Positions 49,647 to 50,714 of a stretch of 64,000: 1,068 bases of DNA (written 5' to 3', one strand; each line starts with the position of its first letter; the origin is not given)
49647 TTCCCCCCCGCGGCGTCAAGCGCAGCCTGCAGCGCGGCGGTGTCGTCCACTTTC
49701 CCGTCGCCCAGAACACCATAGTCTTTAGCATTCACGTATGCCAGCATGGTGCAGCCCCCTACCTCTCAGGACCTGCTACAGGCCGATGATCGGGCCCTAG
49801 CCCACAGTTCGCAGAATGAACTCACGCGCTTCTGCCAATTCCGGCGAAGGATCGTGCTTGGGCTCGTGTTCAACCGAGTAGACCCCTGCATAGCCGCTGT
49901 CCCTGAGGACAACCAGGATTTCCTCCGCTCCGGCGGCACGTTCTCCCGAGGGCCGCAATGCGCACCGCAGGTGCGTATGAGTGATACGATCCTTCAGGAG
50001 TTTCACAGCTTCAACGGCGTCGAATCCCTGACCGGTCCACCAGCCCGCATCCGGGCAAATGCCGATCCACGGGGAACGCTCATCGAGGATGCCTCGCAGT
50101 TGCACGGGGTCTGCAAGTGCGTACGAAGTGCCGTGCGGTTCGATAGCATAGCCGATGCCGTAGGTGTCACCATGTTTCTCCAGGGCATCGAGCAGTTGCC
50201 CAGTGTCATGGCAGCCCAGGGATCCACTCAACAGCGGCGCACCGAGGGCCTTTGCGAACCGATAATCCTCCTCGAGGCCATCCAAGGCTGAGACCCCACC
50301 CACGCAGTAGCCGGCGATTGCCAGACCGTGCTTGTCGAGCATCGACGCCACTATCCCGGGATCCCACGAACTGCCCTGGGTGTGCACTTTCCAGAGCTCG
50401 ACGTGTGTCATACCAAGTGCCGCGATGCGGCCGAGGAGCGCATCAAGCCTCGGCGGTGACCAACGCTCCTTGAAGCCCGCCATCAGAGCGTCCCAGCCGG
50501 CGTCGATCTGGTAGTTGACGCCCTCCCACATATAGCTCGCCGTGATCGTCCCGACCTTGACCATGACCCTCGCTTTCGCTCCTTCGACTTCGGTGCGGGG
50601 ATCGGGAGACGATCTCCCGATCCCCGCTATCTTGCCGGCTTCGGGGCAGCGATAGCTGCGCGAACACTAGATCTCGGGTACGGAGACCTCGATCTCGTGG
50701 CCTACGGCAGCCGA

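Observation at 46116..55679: Five Gfo/Idh/MocA oxidoreductases plus a xylose-isomerase-like TIM barrel: candidate redox-assisted (3-keto intermediate) glycoside cleavage module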

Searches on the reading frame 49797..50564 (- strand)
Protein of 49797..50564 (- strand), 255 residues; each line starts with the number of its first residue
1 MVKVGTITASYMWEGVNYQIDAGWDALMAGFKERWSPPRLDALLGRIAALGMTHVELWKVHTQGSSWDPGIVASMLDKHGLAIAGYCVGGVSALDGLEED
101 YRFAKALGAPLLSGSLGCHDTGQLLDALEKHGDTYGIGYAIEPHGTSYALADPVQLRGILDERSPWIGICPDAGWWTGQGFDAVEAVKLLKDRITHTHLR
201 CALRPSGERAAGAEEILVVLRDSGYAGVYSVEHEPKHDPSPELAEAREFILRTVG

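Call 5: search_protein_families(library=pfam, proteins=[window:49797-50564:-], max_evalue=0.001)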
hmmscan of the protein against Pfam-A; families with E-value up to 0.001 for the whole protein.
window:49797-50564:- (255 aa): 1 family
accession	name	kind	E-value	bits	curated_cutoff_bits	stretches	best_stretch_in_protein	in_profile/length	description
PF01261.30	AP_endonuc_2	-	2.7e-14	53.9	31.1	1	46-250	3-246/249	Xylose isomerase-like TIM barrel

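Call 11: search_solved_structures(query=window:49797-50564:-, max_evalue=0.01)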
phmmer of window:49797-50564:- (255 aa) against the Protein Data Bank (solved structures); distinct sequences matched with E-value up to 0.01: 4.
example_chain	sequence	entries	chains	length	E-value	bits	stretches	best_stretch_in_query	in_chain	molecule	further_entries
3p6l_A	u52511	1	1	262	2.1e-10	43.6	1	40-253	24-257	Sugar phosphate isomerase/epimerase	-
4kw2_A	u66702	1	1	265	3.7e-06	29.7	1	98-250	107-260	Uncharacterized protein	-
3lmz_A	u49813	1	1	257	5.2e-06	29.2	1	47-246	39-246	Putative sugar isomerase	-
8qvc_A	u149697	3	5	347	0.00059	22.4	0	191-236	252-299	Xylose isomerase-like TIM barrel domain-containing protein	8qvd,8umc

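Call 28: search_protein_families(library=ncbifam, proteins=[window:49797-50564:-], max_evalue=0.01)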
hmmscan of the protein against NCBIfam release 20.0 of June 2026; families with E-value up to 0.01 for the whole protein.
window:49797-50564:- (255 aa): 0 families

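Call 29: find_homologous_proteins(query=window:49797-50564:-, max_evalue=0.00001)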
Query window:49797-50564:- (255 aa): 29 proteins with E <= 0.00001 among 2753 candidates.
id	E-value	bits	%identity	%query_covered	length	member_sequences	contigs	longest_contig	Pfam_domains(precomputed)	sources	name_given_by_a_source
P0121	2.2e-171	586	100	100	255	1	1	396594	PF01261.31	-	-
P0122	5.8e-140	483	79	100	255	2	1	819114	PF01261.31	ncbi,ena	-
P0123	1.1e-139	482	80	100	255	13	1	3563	PF01261.31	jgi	-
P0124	2.5e-139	481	78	100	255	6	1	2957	PF01261.31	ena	-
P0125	4.5e-138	477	80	100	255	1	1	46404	PF01261.31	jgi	-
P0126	1.6e-136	472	79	100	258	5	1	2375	PF01261.31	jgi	jgi:sugar phosphate isomerase/epimerase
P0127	5.9e-134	464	77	100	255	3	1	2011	PF01261.31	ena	-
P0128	1.3e-133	462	75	100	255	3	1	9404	PF01261.31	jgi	jgi:sugar phosphate isomerase/epimerase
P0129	3.5e-133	461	77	100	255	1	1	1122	PF01261.31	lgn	-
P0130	2.2e-131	455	75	100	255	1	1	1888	PF01261.31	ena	-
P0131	1.2e-128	446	81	93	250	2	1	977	PF01261.31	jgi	jgi:sugar phosphate isomerase/epimerase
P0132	1.2e-124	433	71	100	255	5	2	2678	PF01261.31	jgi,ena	-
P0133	2.8e-121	422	69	100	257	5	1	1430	PF01261.31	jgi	jgi:sugar phosphate isomerase/epimerase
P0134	2.8e-118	412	68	100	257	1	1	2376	PF01261.31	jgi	jgi:sugar phosphate isomerase/epimerase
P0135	6.4e-114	398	67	100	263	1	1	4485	PF01261.31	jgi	jgi:sugar phosphate isomerase/epimerase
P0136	1.0e-113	397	68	100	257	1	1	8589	PF01261.31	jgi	jgi:sugar phosphate isomerase/epimerase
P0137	6.2e-111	388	65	100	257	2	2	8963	PF01261.31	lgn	-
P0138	1.9e-99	350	60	100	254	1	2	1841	PF01261.31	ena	-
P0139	2.0e-99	350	58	99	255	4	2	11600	PF01261.31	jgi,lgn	jgi:sugar phosphate isomerase/epimerase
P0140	1.1e-98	348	58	100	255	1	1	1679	PF01261.31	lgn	-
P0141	7.9e-95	335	56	100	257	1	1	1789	PF01261.31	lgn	-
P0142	5.3e-82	293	58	89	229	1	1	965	PF01261.31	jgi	jgi:sugar phosphate isomerase/epimerase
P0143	2.8e-78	281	68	73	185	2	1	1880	PF01261.31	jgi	-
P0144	2.5e-50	189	40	98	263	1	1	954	PF01261.31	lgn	-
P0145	9.5e-45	171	39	98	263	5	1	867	PF01261.31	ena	-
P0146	2.4e-39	153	38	98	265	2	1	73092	PF01261.31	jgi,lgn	-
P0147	3.9e-18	84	34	82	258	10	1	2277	PF01261.31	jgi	jgi:L-ribulose-5-phosphate 3-epimerase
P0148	2.3e-16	78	31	94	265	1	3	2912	PF01261.31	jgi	jgi:L-ribulose-5-phosphate 3-epimerase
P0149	8.4e-15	73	28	98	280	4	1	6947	PF01261.31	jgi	jgi:L-ribulose-5-phosphate 3-epimerase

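Call 33: search_solved_structures(query=A1, max_evalue=1)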
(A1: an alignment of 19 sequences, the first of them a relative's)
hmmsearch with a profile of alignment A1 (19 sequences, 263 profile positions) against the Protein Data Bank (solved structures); distinct sequences matched with E-value up to 1: 59.
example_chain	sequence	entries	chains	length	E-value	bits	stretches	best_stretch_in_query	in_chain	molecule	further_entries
3p6l_A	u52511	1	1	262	4e-32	114.8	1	22-257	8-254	Sugar phosphate isomerase/epimerase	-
4kw2_A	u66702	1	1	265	2.6e-28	102.3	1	35-260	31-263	Uncharacterized protein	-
3lmz_A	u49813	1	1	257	1.2e-26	96.8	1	35-256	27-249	Putative sugar isomerase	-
3wqo_A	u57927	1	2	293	1.5e-15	60.5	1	120-245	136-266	Uncharacterized protein MJ1311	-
3cqh_A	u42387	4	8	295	6.5e-13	51.8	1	44-261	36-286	L-ribulose-5-phosphate 3-epimerase ulaE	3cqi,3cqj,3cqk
3tva_A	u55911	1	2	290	1.1e-10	44.5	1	100-256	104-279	Xylose isomerase domain protein TIM barrel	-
2zds_A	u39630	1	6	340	2.8e-09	39.9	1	127-242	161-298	Putative DNA-binding protein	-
8z1i_A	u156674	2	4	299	3.3e-09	39.6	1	39-251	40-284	Art22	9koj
7xrf_A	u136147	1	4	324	4e-09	39.4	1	103-181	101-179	AP_endonuc_2 domain-containing protein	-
7bvr_A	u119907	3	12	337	4.5e-09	39.2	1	103-181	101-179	AP_endonuc_2 domain-containing protein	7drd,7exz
3cny_A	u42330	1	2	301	4.5e-08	35.9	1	129-258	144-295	Inositol catabolism protein IolE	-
8qvc_A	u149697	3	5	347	1.1e-07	34.6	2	194-243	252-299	Xylose isomerase-like TIM barrel domain-containing protein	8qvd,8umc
4pgl_A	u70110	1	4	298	2.2e-07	33.6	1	127-239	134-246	D-tagatose 3-epimerase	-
8bvk_A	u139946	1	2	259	2.3e-07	33.6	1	40-257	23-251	Xylose isomerase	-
2ou4_A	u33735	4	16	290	5.1e-07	32.5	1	127-239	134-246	D-tagatose 3-epimerase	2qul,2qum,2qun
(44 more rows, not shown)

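Call 40: predict_structure(alignment_id=A1)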
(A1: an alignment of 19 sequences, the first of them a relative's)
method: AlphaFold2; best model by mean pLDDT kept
length: 255 residues; sequences in the alignment: 19
mean_pLDDT: 96.0   pTM: 0.92
mean pLDDT of the five models: 96.0, 95.4, 95.4, 95.3, 95.3
residues with pLDDT >= 90: 236; 70-90: 19; 50-70: 0; < 50: 0
segments of 3 or more residues with pLDDT < 50: none
pLDDT, mean of each block of 10 residues (from residue 1): 96 93 93 94 98 98 95 98 98 96 98 96 98 98 92 97 97 92 98 97 90 97 97 95 98 96
secondary structure, 60 per line:
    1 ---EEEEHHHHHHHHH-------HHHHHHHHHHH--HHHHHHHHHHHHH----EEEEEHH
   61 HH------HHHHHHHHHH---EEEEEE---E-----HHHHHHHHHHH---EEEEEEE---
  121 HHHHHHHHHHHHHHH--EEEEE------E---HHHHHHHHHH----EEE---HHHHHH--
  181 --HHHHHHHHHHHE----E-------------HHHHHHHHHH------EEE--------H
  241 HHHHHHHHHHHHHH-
elements in order: E4-7 H8-16 H24-34 H37-49 E54-58 H59-62 H69-78 E82-87 H97-107 E111-117 H121-135 E138-142 H153-162 E167-169 H173-178 H183-193 H213-222 E229-231 H240-254

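Call 45: fold_search(model_id=the predicted structure, library=pdb)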
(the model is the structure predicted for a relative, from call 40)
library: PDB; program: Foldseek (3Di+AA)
matches with E <= 10: 1789; with E <= 0.001: 216
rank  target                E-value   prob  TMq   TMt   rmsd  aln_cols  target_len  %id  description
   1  3p6l                  8.0e-12  1.00  0.77  0.75   3.8       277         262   19  Crystal structure of a Sugar phosphate isomerase/epimerase (BDI_1903) from Parabacteroides distasonis ATCC 8503 at 1.85  (released 2010-12-08)
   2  3lmz                  2.0e-11  1.00  0.75  0.76   3.4       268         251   19  Crystal structure of Putative sugar isomerase. (YP_001305105.1) from Parabacteroides distasonis ATCC 8503 at 1.44 A reso (released 2010-02-23)
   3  4q7i_B                6.2e-11  1.00  0.69  0.62   4.9       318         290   19  Crystal structure of engineered thermostable D-tagatose 3-epimerase PcDTE-Var8 (released 2014-10-22)
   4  4q7i_A                7.4e-11  1.00  0.70  0.61   4.8       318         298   18  Crystal structure of engineered thermostable D-tagatose 3-epimerase PcDTE-Var8 (released 2014-10-22)
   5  4kw2                  8.8e-11  1.00  0.70  0.74   4.4       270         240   18  Crystal structure of a Putative uncharacterized protein (BDI_1873) from Parabacteroides distasonis ATCC 8503 at 2.32 A r (released 2013-07-03)
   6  1yx1_A                9.3e-11  1.00  0.69  0.70   4.6       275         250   18  Crystal Structure of Protein of Unknown Function PA2260 from Pseudomonas aeruginosa, Possible Sugar Phosphate Isomeras (released 2005-04-05)
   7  4pfh_A                1.6e-10  1.00  0.67  0.59   5.2       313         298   18  Crystal structure of engineered D-tagatose 3-epimerase PcDTE-IDF8 (released 2014-10-22)
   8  4pgl_A                1.9e-10  1.00  0.70  0.61   4.8       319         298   19  Crystal structure of engineered D-tagatose 3-epimerase PcDTE-ILS6 (released 2014-10-22)
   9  4pgl_B                2.1e-10  1.00  0.71  0.63   4.8       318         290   18  Crystal structure of engineered D-tagatose 3-epimerase PcDTE-ILS6 (released 2014-10-22)
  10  4pfh_B                2.4e-10  1.00  0.69  0.62   5.0       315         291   18  Crystal structure of engineered D-tagatose 3-epimerase PcDTE-IDF8 (released 2014-10-22)
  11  2zds_B                3.4e-10  1.00  0.73  0.59   4.7       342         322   16  Crystal Structure of SCO6571 from Streptomyces coelicolor A3(2) (released 2008-12-02)
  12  1yx1_B                5.7e-10  1.00  0.70  0.71   4.6       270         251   18  Crystal Structure of Protein of Unknown Function PA2260 from Pseudomonas aeruginosa, Possible Sugar Phosphate Isomeras (released 2005-04-05)
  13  2zds_A                6.0e-10  1.00  0.73  0.59   4.6       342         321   17  Crystal Structure of SCO6571 from Streptomyces coelicolor A3(2) (released 2008-12-02)
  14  4xsl_C                6.0e-10  1.00  0.68  0.59   5.5       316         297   18  Crystal strcutre of D-tagatose 3-epimerase C66S from Pseudomonas cichorii in complex with glycerol (released 2016-01-27)
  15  4xsl_B                7.6e-10  1.00  0.71  0.63   4.9       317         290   17  Crystal strcutre of D-tagatose 3-epimerase C66S from Pseudomonas cichorii in complex with glycerol (released 2016-01-27)
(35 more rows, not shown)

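Call 88: search_solved_structures(query=A1, max_evalue=1e-20, show_alignments=3)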
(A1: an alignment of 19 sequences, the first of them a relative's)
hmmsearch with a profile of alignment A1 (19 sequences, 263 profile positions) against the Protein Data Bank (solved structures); distinct sequences matched with E-value up to 1e-20: 3.
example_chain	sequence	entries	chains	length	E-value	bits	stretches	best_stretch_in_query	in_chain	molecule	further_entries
3p6l_A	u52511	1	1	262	4e-32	114.8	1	22-257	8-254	Sugar phosphate isomerase/epimerase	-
4kw2_A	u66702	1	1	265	2.6e-28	102.3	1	35-260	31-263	Uncharacterized protein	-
3lmz_A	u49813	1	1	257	1.2e-26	96.8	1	35-256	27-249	Putative sugar isomerase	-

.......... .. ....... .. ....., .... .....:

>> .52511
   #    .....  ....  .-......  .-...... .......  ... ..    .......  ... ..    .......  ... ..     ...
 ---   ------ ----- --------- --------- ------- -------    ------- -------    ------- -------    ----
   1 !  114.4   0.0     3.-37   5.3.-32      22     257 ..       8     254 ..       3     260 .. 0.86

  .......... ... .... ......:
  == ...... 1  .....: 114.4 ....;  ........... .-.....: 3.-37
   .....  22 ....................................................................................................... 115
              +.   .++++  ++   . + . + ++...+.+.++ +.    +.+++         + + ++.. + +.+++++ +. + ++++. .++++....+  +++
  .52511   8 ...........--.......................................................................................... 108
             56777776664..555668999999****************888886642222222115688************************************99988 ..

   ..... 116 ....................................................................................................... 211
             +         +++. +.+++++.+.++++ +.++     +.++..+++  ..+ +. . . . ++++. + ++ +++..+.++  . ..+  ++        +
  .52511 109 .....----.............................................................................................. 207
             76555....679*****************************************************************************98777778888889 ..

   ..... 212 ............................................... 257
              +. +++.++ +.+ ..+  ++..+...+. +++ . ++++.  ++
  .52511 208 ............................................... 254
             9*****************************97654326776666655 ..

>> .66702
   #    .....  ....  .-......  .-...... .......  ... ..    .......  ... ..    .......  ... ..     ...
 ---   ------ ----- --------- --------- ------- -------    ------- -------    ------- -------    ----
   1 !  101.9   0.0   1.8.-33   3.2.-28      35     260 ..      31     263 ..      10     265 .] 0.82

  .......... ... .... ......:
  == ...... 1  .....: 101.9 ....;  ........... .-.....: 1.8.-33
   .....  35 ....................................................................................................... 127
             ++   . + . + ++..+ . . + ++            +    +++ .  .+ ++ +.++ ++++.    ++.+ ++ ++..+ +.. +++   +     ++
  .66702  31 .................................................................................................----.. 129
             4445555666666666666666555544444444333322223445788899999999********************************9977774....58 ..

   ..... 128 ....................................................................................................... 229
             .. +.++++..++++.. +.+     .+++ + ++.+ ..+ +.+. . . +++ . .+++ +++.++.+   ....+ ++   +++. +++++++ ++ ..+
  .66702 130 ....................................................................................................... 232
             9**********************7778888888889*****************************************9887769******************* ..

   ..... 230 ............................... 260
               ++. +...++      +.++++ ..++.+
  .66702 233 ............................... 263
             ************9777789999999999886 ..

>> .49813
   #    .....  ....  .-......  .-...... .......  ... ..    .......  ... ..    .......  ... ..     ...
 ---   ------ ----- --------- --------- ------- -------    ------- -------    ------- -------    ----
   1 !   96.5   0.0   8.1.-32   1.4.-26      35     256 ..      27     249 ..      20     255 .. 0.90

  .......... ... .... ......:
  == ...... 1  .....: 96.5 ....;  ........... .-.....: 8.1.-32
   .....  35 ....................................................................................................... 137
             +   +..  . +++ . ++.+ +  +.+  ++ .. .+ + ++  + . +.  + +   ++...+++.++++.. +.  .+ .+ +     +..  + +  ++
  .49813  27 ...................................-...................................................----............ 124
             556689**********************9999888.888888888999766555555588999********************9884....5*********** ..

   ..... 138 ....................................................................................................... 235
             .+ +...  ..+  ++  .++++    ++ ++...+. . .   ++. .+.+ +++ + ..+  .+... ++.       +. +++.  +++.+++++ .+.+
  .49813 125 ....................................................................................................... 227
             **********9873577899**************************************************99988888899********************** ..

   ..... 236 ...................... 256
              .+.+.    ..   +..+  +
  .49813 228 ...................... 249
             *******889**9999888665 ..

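Call 101: find_encoding_contigs(protein=P0146, flank=7000, max_places=1)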
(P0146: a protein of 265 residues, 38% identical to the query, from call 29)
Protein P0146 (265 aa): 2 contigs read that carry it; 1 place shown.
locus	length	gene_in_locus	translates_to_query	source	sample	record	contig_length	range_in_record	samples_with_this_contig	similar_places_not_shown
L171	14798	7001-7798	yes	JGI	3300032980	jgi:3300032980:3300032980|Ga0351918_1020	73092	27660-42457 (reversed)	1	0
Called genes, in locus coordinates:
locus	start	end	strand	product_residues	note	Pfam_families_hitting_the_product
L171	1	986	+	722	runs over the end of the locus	PF00512:HisKA, PF02518:HATPase_c, PF00072:Response_reg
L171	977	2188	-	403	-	PF00072:Response_reg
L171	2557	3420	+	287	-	PF01547:SBP_bac_1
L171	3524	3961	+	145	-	PF13416:SBP_bac_8 (weak)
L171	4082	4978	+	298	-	PF00528:BPD_transp_1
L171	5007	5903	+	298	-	PF00528:BPD_transp_1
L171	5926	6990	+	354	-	PF01408:GFO_IDH_MocA, PF22725:GFO_IDH_MocA_C3, PF02894:GFO_IDH_MocA_C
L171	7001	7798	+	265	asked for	PF01261:AP_endonuc_2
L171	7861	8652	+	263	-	PF01261:AP_endonuc_2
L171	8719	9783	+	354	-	PF01408:GFO_IDH_MocA, PF22725:GFO_IDH_MocA_C3, PF02894:GFO_IDH_MocA_C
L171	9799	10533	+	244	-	PF01261:AP_endonuc_2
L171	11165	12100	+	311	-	PF00589:Phage_integrase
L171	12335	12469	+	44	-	-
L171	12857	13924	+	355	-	PF02899:Phage_int_SAM_1 (faint), PF00589:Phage_integrase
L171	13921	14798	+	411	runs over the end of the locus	PF13481:AAA_25, PF03796:DnaB_C (faint)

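Call 102: find_encoding_contigs(protein=P0139, flank=7000, max_places=1)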
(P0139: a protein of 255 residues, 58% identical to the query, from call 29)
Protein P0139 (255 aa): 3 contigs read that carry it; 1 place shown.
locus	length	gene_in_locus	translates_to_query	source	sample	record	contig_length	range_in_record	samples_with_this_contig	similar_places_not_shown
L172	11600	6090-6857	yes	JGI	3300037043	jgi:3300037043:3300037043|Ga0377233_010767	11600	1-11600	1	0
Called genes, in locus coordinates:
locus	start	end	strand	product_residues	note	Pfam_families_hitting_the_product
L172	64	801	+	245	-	PF00528:BPD_transp_1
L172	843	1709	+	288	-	PF00528:BPD_transp_1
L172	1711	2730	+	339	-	PF00005:ABC_tran, PF13304:AAA_21 (faint), PF08352:oligo_HPY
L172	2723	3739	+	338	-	PF00005:ABC_tran, PF08352:oligo_HPY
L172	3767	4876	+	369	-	PF01408:GFO_IDH_MocA, PF02894:GFO_IDH_MocA_C, PF22725:GFO_IDH_MocA_C3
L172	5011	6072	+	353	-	PF01408:GFO_IDH_MocA, PF22725:GFO_IDH_MocA_C3, PF02894:GFO_IDH_MocA_C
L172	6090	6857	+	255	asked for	PF01261:AP_endonuc_2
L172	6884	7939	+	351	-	PF01408:GFO_IDH_MocA, PF02894:GFO_IDH_MocA_C, PF22725:GFO_IDH_MocA_C3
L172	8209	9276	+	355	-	PF01408:GFO_IDH_MocA, PF02894:GFO_IDH_MocA_C, PF22725:GFO_IDH_MocA_C3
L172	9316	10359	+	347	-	PF01408:GFO_IDH_MocA, PF22725:GFO_IDH_MocA_C3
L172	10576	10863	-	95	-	PF00665:rve (weak), PF13683:rve_3 (weak)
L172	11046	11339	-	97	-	PF01527:HTH_Tnp_1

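Call 103: find_encoding_contigs(protein=P0149, flank=7000, max_places=1)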
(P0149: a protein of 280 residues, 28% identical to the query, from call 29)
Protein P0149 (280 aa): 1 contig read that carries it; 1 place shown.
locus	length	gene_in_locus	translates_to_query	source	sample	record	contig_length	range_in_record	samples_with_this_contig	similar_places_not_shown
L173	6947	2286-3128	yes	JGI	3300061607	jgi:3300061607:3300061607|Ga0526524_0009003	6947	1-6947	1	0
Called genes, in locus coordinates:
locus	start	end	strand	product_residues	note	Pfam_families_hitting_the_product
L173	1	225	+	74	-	?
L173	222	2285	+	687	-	PF00753:Lactamase_B, PF12706:Lactamase_B_2 (faint), PF23023:Anti-Pycsar_Apyc1 (faint), PF00753:Lactamase_B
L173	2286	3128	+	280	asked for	PF01261:AP_endonuc_2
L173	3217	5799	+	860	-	PF01074:Glyco_hydro_38N, PF09261:Alpha-mann_mid, PF07748:Glyco_hydro_38C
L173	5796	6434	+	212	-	PF13580:SIS_2, PF01380:SIS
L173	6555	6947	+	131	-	?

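Call 108: search_protein_representatives(alignment_id=A1)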
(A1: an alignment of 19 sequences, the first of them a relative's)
Query: 19 sequences, 263 profile positions. Proteins with E-value up to 0.001 (for the whole library): 11770; up to 1e-10: 2042; up to 1e-30: 142. The best 150 are listed.
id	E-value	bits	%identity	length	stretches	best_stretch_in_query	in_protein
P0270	7.4e-95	333.6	-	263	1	1-262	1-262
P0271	2.8e-88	312.0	-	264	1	1-262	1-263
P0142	1.3e-87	309.8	-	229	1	29-262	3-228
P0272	2.9e-85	302.1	-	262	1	3-261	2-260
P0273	3.4e-77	275.6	-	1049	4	48-257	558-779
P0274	1.0e-75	270.8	-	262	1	3-261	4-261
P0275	3.0e-71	256.2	-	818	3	35-258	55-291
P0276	1.4e-67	244.1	-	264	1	1-262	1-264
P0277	1.9e-67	243.7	-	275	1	4-261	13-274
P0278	1.9e-64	233.9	-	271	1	1-262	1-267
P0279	1.8e-63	230.7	-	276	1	1-261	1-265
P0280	5.5e-63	229.1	-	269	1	3-262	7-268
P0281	2.5e-62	226.9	-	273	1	6-261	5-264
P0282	1.1e-61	224.9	-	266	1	1-261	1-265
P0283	3.1e-61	223.4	-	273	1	1-262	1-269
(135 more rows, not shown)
